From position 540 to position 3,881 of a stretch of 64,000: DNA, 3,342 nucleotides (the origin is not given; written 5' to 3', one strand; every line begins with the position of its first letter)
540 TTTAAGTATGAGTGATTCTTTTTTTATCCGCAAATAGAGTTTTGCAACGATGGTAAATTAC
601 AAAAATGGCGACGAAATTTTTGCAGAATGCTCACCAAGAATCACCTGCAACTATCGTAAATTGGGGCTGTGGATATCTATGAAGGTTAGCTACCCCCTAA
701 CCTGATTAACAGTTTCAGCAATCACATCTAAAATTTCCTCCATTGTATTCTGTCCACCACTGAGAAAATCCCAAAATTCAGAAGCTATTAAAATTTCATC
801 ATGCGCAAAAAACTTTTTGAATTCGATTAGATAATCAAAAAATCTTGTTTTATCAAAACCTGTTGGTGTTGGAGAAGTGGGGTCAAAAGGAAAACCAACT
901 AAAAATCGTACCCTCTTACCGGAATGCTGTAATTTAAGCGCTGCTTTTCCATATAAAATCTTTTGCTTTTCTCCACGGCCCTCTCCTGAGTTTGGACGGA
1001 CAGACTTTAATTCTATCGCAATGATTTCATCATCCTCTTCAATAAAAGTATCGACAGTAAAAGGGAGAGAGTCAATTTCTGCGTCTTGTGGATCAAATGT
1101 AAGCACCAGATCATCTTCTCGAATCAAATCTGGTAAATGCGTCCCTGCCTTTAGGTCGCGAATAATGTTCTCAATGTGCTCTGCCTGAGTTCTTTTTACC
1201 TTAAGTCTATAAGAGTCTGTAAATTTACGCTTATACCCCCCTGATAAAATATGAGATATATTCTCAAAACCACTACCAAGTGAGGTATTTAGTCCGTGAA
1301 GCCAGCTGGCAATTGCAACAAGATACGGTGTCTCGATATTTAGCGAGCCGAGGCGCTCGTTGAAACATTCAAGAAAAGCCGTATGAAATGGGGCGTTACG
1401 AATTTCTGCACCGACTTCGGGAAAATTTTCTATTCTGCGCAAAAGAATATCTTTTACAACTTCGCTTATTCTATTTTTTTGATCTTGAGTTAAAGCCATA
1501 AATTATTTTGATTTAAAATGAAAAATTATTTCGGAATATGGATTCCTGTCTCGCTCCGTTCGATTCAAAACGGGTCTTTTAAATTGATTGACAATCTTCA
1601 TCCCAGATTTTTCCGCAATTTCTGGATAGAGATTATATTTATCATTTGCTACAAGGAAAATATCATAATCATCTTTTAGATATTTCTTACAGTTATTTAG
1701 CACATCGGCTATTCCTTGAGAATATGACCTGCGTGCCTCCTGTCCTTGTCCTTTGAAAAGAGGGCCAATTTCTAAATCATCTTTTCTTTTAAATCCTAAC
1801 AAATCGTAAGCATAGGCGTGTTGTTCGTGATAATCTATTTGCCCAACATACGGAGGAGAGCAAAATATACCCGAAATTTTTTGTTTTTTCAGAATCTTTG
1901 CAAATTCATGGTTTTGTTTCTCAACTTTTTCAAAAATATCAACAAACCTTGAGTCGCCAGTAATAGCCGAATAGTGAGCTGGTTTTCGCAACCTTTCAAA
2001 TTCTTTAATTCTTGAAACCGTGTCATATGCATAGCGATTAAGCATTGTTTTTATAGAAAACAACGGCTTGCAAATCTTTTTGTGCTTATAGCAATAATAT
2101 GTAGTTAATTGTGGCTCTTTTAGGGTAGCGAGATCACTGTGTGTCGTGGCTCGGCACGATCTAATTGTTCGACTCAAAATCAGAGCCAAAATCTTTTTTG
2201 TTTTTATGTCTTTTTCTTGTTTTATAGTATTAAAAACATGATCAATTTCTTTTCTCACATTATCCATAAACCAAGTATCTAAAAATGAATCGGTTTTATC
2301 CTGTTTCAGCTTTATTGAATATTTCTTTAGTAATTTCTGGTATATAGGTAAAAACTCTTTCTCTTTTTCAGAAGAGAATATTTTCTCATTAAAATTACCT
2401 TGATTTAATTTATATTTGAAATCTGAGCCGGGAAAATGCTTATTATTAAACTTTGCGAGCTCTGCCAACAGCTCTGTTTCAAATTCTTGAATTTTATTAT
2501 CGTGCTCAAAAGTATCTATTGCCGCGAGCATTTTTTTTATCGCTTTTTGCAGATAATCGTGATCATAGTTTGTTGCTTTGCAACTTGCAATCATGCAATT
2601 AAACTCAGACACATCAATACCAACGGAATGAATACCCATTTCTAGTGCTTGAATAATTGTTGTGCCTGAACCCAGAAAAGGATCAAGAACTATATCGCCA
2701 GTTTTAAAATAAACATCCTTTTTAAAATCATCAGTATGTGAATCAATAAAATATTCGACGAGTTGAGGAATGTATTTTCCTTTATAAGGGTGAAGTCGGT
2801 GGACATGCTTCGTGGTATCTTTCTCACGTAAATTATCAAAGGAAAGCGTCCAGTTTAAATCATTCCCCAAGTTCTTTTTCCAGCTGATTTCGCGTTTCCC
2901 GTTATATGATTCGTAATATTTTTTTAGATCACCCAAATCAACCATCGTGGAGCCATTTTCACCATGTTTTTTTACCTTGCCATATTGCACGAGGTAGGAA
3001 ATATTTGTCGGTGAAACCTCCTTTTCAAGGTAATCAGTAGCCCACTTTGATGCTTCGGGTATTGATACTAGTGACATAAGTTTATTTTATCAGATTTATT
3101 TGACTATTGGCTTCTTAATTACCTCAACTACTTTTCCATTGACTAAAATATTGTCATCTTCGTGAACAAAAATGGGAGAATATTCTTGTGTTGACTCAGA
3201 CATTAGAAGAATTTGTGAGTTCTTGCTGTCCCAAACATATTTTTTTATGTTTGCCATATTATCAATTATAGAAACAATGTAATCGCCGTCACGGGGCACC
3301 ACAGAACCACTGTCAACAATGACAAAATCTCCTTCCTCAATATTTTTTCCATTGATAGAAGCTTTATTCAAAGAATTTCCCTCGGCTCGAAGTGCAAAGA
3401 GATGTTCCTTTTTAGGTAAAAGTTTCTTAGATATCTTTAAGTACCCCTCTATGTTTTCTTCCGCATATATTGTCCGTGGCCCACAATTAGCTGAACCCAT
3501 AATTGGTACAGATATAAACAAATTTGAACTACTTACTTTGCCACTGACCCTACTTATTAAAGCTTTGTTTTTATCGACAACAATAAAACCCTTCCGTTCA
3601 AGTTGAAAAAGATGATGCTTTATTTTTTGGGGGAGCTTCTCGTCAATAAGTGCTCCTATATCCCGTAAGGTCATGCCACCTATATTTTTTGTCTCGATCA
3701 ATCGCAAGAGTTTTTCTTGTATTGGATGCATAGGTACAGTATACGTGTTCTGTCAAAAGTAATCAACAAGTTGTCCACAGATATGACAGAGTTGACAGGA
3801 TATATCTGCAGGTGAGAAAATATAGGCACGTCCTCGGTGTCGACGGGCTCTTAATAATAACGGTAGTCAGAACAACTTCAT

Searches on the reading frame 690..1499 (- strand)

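Call 103: search_protein_families(library=pfam, proteins=[window:690-1499:-])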
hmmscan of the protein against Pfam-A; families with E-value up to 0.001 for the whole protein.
window:690-1499:- (269 aa): 1 family
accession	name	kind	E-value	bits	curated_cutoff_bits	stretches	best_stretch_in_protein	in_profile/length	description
PF09520.16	RE_TdeIII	-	1.7e-48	165.8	27.2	1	5-262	2-240/242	Type II restriction endonuclease, TdeIII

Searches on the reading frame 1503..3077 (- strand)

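Call 103: search_protein_families(library=pfam, proteins=[window:1503-3077:-])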
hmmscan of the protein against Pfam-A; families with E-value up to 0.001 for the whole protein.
window:1503-3077:- (524 aa): 2 families
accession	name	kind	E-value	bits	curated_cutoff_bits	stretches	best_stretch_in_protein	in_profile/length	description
PF01555.25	N6_N4_Mtase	-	1.1e-17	65.1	26.7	1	51-164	118-219/221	DNA methylase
PF09445.16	Methyltransf_15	-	0.00055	20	22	0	388-423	54-93/165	RNA cap guanine-N2 methyltransferase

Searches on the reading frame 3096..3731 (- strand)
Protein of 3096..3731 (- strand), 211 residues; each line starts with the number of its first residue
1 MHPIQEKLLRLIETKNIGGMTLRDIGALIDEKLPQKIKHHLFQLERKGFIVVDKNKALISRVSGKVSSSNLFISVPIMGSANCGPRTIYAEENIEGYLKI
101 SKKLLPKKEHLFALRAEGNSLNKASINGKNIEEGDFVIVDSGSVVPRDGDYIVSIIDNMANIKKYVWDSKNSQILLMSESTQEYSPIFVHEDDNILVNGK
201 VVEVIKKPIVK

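Call 103: search_protein_families(library=pfam, proteins=[window:3096-3731:-])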
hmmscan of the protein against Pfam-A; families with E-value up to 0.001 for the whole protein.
window:3096-3731:- (211 aa): 1 family
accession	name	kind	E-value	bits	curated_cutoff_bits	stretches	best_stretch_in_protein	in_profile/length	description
PF00717.28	Peptidase_S24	-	2.1e-18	66.5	23.3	1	76-202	1-116/116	Peptidase S24-like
